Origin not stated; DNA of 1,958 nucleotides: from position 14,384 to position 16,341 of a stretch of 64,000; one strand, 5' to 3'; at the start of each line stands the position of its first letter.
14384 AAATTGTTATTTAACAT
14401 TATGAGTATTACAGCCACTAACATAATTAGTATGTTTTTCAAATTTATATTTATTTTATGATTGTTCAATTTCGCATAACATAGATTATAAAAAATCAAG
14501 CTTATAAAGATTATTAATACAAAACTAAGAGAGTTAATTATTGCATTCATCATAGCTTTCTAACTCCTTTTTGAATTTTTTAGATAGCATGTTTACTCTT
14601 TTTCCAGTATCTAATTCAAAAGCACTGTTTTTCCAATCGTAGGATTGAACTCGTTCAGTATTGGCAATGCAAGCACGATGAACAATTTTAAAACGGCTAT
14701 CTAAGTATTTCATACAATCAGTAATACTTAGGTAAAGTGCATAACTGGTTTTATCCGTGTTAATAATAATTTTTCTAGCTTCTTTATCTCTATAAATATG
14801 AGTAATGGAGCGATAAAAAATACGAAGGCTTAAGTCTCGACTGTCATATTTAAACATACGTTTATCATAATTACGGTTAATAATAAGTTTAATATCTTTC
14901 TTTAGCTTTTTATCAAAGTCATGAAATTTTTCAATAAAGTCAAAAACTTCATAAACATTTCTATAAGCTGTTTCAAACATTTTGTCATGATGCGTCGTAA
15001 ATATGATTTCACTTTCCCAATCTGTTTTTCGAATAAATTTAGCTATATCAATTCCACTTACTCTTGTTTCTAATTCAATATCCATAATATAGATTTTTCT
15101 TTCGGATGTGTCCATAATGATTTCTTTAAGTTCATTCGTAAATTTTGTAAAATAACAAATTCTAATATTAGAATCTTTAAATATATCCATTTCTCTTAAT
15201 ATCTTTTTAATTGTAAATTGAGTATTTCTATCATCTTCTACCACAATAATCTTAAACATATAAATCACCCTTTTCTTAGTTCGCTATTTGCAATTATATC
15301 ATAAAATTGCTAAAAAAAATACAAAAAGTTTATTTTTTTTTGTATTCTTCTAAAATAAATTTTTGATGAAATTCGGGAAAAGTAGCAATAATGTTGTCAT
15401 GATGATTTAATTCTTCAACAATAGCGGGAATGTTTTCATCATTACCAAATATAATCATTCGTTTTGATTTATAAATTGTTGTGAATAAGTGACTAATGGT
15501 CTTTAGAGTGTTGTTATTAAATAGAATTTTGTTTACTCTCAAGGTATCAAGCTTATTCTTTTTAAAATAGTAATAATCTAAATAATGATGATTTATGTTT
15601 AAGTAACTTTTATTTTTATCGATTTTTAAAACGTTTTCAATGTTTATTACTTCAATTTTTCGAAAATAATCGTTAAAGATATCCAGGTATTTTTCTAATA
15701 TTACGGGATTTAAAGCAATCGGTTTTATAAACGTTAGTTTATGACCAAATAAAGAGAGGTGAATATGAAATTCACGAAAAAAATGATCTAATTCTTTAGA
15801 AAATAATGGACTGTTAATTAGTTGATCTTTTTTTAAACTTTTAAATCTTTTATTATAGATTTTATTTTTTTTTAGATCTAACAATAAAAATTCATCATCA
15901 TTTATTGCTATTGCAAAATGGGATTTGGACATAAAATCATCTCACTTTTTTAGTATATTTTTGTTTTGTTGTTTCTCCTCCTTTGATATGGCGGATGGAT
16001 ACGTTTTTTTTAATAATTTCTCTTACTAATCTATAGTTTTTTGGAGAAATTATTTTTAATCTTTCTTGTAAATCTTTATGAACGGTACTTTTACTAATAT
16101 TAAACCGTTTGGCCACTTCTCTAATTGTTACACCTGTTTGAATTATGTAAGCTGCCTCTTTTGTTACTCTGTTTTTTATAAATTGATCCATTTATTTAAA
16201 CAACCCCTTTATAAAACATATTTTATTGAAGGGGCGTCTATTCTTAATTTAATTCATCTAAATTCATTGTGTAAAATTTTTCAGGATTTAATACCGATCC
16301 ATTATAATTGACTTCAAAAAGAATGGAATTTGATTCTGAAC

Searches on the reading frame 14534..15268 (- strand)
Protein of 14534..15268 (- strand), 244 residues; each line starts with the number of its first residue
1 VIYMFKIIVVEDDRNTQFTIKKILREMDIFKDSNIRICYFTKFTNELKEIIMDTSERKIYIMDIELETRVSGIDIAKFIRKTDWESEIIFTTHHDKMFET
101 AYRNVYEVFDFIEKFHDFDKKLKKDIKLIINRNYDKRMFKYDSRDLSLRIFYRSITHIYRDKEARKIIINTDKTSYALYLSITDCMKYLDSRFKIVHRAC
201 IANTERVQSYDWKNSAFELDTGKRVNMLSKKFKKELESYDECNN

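Call 3: search_protein_families(library=pfam, proteins=[window:14534-15268:-], max_evalue=10)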
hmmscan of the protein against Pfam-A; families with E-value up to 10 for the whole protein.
window:14534-15268:- (244 aa): 2 families
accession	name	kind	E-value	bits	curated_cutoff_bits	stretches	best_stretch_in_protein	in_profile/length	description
PF00072.30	Response_reg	-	6e-08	33.3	30.2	1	7-119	1-104/111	Response regulator receiver domain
PF04397.21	LytTR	-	1.8e-07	31.7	22.6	1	155-237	11-94/98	LytTr DNA-binding domain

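Call 4: search_protein_families(library=ncbifam, proteins=[window:14534-15268:-], max_evalue=10)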
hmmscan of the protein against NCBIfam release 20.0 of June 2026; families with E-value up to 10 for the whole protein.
window:14534-15268:- (244 aa): 7 families
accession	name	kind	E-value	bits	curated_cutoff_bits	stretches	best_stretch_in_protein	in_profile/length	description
NF046049.1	quorum_RR_AgrA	equivalog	4.8e-09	36.1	400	1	6-221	2-224/238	quorum-sensing response regulator AgrA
NF008469.0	PRK11361.1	equivalog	0.00013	20.8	714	1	52-149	44-135/461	acetoacetate metabolism transcriptional regulator AtoC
NF051870.1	NAssimRespRegNtrX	equivalog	0.001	18.1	600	1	6-148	3-133/452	nitrogen assimilation response regulator NtrX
NF006623.1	PRK09191.1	subfamily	0.018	14.8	240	1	6-100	139-225/258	PhyR family response regulator anti-anti-sigma factor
TIGR01818.1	ntrC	equivalog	0.048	12.5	558.6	1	7-122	1-107/463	nitrogen regulation protein NR(I)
NF041734.1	resp_reg_RppA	equivalog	0.059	12.7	250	1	6-98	2-87/229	two-component system response regulator RppA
NF006900.1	PRK09390.1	equivalog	0.092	12.3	255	1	37-150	31-140/203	response regulator FixJ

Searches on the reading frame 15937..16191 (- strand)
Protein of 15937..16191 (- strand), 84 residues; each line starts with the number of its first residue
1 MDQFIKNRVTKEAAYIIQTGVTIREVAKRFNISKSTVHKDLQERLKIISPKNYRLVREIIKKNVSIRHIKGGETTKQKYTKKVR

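Call 78: search_protein_families(library=ncbifam, proteins=[window:15937-16191:-], max_evalue=0.1)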
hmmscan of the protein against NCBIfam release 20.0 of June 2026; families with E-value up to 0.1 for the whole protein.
window:15937-16191:- (84 aa): 18 families
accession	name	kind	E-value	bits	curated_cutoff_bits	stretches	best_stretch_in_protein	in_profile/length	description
TIGR02844.1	spore_III_D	equivalog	1.2e-25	89.6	111.5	1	3-81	2-80/80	sporulation transcriptional regulator SpoIIID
NF050804.1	CellDivDipMCaul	equivalog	0.00015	20.8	900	1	5-37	176-209/634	cell division endopeptidase DipM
NF053695.1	EndNBax1SULTO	equivalog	0.0022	16.8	500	1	14-62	384-433/478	endonuclease Bax1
TIGR01764.1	excise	domain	0.0027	18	28.8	1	22-42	3-23/49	excisionase family DNA-binding protein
TIGR02937.1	sigma70-ECF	superfamily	0.0034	17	42.9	1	20-46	133-159/165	sigma-70 family RNA polymerase sigma factor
NF045758.2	YlxM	equivalog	0.0069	16.5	80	1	18-47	30-59/72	YlxM family DNA-binding protein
NF052366.1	photon_PedR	equivalog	0.014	15.6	120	1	16-52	13-49/74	photosynthetic electron transport-dependent transcriptional regulator PedR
TIGR02985.1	Sig70_bacteroi1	subfamily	0.016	15.5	126.4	1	18-48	128-158/162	RNA polymerase sigma-70 factor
NF008050.0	PRK10783.1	equivalog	0.022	13.1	508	1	4-39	335-370/457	murein transglycosylase D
NF041397.1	TranRegGlpR_Halo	equivalog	0.025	14.2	300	1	18-43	17-42/253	HTH-type transcriptional regulator GlpR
TIGR04111.1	BcepMu_gp16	hypoth_equivalog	0.029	14.3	34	1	16-46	9-39/55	phage-associated protein, BcepMu gp16 family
NF033546.1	transpos_IS21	equivalog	0.03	13.8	160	1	18-53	6-33/294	IS21 family transposase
TIGR02907.1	spore_VI_D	equivalog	0.032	13.8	169.85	1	8-39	295-326/344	stage VI sporulation protein D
TIGR02761.1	TraE_TIGR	equivalog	0.038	13.8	109.05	1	6-75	60-125/181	type IV conjugative transfer system protein TraE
NF033545.0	transpos_IS630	equivalog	0.042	13.3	100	1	15-39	6-31/299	IS630 family transposase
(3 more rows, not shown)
